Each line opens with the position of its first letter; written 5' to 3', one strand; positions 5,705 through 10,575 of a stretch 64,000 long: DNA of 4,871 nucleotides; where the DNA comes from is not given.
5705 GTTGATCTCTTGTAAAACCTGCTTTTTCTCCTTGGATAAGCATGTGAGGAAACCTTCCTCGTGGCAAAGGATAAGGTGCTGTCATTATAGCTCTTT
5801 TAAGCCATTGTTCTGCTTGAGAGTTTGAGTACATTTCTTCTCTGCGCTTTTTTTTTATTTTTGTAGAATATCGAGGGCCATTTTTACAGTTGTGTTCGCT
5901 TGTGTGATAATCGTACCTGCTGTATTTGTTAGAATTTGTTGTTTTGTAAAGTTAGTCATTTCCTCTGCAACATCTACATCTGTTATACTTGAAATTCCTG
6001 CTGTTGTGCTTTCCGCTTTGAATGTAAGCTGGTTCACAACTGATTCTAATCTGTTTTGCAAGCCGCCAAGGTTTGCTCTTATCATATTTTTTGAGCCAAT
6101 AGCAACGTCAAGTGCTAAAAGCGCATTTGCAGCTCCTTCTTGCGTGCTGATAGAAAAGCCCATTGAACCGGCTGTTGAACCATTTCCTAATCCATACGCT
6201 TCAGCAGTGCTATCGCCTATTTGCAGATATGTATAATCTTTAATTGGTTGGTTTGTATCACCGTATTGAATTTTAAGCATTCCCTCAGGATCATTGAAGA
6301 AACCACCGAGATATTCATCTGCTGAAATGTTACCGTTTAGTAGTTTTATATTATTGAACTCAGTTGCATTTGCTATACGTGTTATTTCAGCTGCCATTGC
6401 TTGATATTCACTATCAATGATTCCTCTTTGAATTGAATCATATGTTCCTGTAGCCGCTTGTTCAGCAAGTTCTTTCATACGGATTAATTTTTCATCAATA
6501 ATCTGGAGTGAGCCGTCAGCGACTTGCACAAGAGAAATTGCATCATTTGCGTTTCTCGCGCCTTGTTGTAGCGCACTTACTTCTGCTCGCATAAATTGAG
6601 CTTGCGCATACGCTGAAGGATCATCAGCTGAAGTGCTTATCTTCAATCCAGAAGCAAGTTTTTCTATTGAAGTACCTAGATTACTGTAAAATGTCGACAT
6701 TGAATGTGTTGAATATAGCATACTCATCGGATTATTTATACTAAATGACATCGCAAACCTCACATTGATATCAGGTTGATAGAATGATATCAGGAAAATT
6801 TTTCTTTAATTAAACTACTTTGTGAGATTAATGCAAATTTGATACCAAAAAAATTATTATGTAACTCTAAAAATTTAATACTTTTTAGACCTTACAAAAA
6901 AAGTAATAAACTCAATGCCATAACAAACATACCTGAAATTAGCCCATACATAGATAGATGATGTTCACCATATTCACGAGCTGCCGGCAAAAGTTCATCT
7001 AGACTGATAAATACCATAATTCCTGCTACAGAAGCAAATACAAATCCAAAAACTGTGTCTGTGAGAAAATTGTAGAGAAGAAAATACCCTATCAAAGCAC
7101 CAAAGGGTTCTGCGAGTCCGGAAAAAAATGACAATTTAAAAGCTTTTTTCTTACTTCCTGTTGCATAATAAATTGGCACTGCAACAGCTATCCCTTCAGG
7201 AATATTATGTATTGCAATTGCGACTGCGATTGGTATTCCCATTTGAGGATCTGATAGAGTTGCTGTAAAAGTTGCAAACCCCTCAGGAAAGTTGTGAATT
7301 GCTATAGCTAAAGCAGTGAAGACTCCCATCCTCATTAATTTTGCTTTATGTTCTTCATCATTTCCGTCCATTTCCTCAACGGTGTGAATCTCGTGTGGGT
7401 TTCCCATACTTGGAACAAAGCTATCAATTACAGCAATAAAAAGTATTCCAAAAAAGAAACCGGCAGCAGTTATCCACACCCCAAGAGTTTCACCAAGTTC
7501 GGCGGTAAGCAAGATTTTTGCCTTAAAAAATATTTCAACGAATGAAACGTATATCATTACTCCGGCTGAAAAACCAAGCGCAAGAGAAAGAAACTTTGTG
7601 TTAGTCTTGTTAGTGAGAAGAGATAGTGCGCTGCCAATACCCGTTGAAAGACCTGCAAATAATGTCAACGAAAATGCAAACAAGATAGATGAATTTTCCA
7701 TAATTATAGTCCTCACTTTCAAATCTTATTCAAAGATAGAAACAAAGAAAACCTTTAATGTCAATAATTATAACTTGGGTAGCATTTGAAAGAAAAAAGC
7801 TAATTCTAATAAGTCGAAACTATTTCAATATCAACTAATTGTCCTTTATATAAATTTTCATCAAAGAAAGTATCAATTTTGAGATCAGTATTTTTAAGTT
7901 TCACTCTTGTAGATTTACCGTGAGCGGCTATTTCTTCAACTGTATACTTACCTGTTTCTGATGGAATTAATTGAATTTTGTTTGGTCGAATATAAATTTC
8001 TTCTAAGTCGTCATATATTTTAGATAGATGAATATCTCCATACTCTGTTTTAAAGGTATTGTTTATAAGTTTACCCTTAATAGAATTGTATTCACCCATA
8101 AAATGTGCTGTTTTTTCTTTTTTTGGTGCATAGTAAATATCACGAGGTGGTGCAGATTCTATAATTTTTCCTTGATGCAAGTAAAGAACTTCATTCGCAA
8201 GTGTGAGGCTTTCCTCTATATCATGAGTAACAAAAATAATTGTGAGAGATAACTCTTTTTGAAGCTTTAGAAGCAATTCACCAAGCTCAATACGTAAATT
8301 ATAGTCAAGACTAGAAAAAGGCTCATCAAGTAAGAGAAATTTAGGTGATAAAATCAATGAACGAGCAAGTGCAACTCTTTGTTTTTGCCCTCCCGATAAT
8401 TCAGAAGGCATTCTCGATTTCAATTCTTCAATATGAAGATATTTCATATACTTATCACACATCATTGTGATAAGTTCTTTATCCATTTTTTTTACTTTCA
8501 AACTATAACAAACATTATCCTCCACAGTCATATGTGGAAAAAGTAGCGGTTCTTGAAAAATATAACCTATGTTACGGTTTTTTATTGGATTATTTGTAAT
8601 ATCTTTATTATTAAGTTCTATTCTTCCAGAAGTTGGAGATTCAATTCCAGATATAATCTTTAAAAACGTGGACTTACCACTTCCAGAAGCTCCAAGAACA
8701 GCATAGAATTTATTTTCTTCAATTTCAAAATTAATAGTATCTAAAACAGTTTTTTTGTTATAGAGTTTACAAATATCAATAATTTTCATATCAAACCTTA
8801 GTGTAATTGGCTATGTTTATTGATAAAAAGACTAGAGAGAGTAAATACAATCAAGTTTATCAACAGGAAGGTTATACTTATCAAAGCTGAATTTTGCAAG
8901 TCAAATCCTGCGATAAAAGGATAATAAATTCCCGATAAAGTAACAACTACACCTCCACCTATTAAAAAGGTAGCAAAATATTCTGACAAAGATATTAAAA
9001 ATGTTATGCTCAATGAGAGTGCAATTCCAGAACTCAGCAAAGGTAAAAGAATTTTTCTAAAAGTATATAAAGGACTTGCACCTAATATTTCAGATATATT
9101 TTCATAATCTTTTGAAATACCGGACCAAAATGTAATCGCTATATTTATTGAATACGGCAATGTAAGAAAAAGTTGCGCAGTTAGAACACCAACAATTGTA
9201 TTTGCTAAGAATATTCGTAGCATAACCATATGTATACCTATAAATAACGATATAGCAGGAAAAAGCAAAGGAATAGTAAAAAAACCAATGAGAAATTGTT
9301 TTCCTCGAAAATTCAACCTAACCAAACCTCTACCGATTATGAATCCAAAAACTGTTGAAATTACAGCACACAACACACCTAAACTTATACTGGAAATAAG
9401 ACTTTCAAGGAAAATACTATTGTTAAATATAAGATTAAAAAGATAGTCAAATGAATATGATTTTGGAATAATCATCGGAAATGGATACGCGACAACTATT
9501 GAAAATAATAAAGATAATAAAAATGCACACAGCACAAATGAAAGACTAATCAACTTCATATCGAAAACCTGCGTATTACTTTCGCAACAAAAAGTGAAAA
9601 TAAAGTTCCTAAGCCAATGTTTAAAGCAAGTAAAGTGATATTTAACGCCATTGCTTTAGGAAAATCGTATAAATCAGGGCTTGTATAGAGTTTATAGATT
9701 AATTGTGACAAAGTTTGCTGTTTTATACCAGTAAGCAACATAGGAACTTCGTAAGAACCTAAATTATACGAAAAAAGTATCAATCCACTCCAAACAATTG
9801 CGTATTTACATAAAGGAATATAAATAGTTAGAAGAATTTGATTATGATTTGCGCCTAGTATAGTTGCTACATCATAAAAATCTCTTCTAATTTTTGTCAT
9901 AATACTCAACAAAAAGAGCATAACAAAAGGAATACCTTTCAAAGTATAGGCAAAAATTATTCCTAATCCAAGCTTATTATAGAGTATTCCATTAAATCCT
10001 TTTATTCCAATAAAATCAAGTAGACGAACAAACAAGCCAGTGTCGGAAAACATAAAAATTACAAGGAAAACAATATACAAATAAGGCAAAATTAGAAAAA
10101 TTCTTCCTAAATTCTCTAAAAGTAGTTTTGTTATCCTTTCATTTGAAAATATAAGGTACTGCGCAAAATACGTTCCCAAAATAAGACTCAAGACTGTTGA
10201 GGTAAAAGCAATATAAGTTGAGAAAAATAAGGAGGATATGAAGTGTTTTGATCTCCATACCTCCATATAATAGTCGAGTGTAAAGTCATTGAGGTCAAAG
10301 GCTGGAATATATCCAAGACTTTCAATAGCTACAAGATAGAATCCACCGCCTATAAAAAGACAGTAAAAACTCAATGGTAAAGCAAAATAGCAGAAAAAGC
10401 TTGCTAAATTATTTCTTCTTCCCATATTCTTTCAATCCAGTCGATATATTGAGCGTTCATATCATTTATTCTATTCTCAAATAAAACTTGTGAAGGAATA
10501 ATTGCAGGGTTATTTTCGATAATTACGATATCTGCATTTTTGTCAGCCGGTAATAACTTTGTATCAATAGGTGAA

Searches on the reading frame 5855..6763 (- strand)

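Call 28: search_protein_families(library=pfam, proteins=[window:5855-6763:-], max_evalue=0.00001)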
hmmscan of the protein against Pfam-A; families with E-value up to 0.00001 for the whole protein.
window:5855-6763:- (302 aa): 2 families
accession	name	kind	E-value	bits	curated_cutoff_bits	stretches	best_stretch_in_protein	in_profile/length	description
PF00669.25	Flagellin_N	-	6e-27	94.8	26.6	1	10-145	2-137/139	Bacterial flagellin N-terminal helical region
PF00700.27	Flagellin_C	-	2.1e-16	60.5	23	1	218-300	4-86/86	Bacterial flagellin C-terminal helical region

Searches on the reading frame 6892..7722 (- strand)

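Call 28: search_protein_families(library=pfam, proteins=[window:6892-7722:-], max_evalue=0.00001)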
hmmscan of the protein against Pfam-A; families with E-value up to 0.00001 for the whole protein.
window:6892-7722:- (276 aa): 1 family
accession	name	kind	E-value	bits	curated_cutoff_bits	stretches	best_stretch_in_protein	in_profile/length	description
PF02535.28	Zip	-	1.9e-30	106.6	35.1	1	110-270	157-321/323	ZIP Zinc transporter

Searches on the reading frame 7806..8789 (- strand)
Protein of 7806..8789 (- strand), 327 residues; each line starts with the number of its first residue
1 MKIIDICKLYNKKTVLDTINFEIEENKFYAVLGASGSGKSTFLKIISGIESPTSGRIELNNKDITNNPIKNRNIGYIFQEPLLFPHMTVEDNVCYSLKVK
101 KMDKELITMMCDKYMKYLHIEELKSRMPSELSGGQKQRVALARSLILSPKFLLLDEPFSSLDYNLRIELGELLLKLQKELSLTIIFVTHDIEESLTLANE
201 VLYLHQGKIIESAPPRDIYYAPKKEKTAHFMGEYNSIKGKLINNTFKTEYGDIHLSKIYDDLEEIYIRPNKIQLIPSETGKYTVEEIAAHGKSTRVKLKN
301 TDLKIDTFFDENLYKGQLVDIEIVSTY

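Call 28: search_protein_families(library=pfam, proteins=[window:7806-8789:-], max_evalue=0.00001)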
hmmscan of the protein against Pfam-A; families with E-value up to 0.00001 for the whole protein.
window:7806-8789:- (327 aa): 2 families
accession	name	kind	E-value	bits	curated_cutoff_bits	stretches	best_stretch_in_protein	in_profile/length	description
PF00005.33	ABC_tran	-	3.8e-38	131.6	25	1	16-158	1-136/137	ABC transporter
PF13304.12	AAA_21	-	1.2e-11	45.7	27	1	114-191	221-300/304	AAA domain, putative AbiEii toxin, Type IV TA system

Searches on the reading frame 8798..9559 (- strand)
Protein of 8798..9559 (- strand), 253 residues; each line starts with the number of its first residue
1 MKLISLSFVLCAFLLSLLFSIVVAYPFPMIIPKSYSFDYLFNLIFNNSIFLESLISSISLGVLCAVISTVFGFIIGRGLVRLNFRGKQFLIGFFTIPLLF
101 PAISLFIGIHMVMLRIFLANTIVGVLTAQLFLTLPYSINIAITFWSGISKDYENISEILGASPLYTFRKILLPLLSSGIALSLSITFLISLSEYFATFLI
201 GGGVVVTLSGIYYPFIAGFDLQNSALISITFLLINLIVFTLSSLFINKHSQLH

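Call 28: search_protein_families(library=pfam, proteins=[window:8798-9559:-], max_evalue=0.00001)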
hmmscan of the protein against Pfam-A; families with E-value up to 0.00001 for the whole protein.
window:8798-9559:- (253 aa): 1 family
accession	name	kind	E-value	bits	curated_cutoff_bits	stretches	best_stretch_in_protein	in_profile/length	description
PF00528.27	BPD_transp_1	-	2.6e-10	40.8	26.4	1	69-244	2-177/184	Binding-protein-dependent transport system inner membrane component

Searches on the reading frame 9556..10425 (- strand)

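Call 28: search_protein_families(library=pfam, proteins=[window:9556-10425:-], max_evalue=0.00001)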
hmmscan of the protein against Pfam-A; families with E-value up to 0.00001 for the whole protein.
window:9556-10425:- (289 aa): 1 family
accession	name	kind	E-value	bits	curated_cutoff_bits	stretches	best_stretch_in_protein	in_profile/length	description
PF00528.27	BPD_transp_1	-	2.2e-10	41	26.4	1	81-283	2-182/184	Binding-protein-dependent transport system inner membrane component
